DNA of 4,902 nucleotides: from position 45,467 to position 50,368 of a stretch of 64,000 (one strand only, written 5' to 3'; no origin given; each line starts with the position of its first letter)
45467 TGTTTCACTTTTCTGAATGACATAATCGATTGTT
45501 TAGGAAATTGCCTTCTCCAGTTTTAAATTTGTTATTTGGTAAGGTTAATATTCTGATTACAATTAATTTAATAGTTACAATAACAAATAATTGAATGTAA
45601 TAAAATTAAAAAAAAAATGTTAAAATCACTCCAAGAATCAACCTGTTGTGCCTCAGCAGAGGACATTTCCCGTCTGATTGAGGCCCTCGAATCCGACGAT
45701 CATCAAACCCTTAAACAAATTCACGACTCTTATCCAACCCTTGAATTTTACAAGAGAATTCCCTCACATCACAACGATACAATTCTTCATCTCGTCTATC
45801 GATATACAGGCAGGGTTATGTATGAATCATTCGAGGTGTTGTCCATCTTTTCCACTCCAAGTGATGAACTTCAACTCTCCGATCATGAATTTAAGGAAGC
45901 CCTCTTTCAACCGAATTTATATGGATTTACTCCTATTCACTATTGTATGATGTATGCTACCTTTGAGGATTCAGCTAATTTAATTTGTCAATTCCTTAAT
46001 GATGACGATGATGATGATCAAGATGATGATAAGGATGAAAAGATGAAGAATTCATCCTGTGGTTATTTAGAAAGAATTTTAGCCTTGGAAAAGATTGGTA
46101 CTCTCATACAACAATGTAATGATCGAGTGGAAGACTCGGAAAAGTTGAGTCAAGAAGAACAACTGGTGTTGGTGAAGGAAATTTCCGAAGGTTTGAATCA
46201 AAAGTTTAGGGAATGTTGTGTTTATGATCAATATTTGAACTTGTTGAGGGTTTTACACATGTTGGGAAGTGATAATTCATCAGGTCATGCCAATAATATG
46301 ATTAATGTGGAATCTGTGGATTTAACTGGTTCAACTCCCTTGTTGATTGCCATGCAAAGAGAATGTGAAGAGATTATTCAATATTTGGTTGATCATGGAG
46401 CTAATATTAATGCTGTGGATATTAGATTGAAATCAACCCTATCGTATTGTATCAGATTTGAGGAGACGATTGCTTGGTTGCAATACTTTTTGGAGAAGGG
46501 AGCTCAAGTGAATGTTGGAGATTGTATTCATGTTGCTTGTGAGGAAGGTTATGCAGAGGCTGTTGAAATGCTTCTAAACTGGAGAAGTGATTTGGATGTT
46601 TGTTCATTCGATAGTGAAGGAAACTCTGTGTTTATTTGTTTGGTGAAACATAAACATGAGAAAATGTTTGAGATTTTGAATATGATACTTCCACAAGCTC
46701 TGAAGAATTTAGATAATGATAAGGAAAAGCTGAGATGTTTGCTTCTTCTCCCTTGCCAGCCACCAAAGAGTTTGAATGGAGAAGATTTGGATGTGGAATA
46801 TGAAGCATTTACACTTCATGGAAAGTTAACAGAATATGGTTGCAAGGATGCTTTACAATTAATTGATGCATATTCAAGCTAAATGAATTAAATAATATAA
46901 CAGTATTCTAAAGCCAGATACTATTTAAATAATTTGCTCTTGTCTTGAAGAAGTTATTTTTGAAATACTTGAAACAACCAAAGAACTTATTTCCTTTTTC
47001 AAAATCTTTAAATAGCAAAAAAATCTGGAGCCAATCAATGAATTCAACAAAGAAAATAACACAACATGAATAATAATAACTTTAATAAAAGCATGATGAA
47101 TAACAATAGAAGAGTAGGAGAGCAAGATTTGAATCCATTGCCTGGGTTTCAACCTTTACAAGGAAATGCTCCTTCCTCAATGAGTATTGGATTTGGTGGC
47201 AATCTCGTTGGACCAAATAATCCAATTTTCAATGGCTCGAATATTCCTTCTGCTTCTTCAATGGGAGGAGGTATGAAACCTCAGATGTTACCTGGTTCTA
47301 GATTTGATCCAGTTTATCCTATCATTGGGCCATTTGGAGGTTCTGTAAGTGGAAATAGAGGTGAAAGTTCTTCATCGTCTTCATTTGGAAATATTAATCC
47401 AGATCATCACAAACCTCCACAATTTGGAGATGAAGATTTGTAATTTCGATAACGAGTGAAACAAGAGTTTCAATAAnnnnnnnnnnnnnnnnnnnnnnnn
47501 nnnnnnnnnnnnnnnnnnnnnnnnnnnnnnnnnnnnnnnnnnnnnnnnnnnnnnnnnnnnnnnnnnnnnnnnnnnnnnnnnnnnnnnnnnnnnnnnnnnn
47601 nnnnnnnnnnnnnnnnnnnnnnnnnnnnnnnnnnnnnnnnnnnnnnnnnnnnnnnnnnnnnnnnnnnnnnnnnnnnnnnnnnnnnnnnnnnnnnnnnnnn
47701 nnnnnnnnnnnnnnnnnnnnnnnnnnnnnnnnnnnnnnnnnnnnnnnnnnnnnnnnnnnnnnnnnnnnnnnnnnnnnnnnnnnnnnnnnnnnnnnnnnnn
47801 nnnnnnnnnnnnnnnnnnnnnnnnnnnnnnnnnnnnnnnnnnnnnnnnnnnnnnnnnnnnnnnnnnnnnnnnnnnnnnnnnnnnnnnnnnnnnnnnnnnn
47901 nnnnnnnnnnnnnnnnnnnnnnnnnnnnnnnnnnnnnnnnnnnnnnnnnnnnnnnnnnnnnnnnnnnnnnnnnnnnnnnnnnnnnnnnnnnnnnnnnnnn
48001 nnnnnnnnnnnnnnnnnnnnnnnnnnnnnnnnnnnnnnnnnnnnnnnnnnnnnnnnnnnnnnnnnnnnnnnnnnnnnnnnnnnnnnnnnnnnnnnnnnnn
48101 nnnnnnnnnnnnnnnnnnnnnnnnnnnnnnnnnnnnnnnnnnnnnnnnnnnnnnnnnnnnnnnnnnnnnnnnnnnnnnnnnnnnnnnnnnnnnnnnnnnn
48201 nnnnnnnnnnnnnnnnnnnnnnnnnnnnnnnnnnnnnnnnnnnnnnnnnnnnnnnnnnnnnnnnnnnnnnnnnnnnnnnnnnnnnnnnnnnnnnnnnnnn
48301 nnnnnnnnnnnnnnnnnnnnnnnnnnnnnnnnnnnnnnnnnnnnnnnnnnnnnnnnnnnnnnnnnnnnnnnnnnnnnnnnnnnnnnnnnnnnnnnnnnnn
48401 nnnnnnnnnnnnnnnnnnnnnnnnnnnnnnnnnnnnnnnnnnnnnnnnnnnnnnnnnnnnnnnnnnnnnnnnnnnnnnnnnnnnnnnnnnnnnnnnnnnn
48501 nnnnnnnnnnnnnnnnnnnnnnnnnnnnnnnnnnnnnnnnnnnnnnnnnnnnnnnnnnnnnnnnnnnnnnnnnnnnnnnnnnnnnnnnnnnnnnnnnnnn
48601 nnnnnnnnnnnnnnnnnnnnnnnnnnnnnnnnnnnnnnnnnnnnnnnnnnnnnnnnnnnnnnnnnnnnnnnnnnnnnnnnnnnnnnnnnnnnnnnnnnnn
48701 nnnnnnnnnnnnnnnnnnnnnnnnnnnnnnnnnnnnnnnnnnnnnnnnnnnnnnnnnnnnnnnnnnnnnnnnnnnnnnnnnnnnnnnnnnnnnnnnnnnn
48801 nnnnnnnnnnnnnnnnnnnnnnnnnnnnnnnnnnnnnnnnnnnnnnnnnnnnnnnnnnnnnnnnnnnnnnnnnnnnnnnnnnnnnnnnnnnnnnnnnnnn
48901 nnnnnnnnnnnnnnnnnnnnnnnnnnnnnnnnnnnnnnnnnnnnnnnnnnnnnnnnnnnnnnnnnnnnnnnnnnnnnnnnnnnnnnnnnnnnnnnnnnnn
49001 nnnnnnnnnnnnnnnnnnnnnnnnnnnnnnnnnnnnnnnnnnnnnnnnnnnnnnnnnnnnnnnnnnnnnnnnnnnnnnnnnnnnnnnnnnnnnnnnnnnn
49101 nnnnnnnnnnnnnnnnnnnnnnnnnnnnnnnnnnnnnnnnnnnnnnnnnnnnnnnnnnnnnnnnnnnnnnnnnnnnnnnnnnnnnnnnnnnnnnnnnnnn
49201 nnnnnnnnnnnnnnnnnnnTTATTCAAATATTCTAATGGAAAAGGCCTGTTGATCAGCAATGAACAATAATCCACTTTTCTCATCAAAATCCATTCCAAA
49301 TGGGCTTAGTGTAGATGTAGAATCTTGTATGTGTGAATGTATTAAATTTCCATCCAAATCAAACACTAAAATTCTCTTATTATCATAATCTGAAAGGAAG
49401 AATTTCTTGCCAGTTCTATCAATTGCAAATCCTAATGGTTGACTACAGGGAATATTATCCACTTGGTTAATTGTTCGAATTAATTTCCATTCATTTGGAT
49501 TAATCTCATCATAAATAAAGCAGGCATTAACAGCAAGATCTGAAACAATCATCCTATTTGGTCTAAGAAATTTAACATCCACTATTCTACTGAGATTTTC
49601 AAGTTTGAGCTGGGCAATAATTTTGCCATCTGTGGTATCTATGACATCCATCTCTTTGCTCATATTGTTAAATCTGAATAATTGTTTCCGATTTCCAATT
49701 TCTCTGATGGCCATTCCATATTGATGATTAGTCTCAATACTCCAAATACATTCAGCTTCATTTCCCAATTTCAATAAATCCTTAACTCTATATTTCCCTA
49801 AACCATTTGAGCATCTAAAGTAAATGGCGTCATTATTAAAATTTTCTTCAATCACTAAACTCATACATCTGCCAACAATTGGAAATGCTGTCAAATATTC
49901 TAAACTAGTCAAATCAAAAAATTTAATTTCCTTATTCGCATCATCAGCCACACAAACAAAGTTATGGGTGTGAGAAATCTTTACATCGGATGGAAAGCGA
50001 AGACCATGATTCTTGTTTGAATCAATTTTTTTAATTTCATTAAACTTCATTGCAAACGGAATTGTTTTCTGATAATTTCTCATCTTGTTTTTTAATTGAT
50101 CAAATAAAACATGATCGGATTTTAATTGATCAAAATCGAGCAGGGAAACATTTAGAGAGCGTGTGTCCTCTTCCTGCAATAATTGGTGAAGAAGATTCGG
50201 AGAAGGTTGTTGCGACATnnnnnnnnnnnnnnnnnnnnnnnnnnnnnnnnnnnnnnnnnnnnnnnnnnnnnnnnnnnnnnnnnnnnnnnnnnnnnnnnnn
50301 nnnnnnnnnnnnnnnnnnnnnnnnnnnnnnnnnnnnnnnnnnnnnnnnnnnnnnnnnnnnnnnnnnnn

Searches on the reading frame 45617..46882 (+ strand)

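Call 16: search_protein_families(library=pfam, proteins=[window:45617-46882:+], max_evalue=0.00001)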
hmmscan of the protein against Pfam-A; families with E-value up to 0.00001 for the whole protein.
window:45617-46882:+ (421 aa): 5 families
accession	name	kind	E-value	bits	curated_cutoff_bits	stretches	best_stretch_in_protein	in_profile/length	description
PF12796.13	Ank_2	-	5.4e-15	56.2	27.3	1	229-301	20-89/90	Ankyrin repeats (3 copies)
PF00023.36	Ank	-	1.9e-14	53.4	21.1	1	238-268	2-32/33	Ankyrin repeat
PF13637.12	Ank_4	-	1.6e-11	44.6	22.7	0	243-282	2-41/50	Ankyrin repeats (many copies)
PF13606.12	Ank_3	-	2.4e-10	40.1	22.3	0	238-266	2-30/30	Ankyrin repeat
PF13857.12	Ank_5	-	5.1e-08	33.6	27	0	295-332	5-48/56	Ankyrin repeats (many copies)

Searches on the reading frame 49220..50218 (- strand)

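Call 64: search_protein_families(library=pfam, proteins=[window:49220-50218:-], max_evalue=0.001)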
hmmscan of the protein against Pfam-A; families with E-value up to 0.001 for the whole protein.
window:49220-50218:- (332 aa): 1 family
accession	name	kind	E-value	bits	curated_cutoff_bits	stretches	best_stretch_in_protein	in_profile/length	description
PF01436.27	NHL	-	3.9e-06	27.1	20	0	260-286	3-28/28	NHL repeat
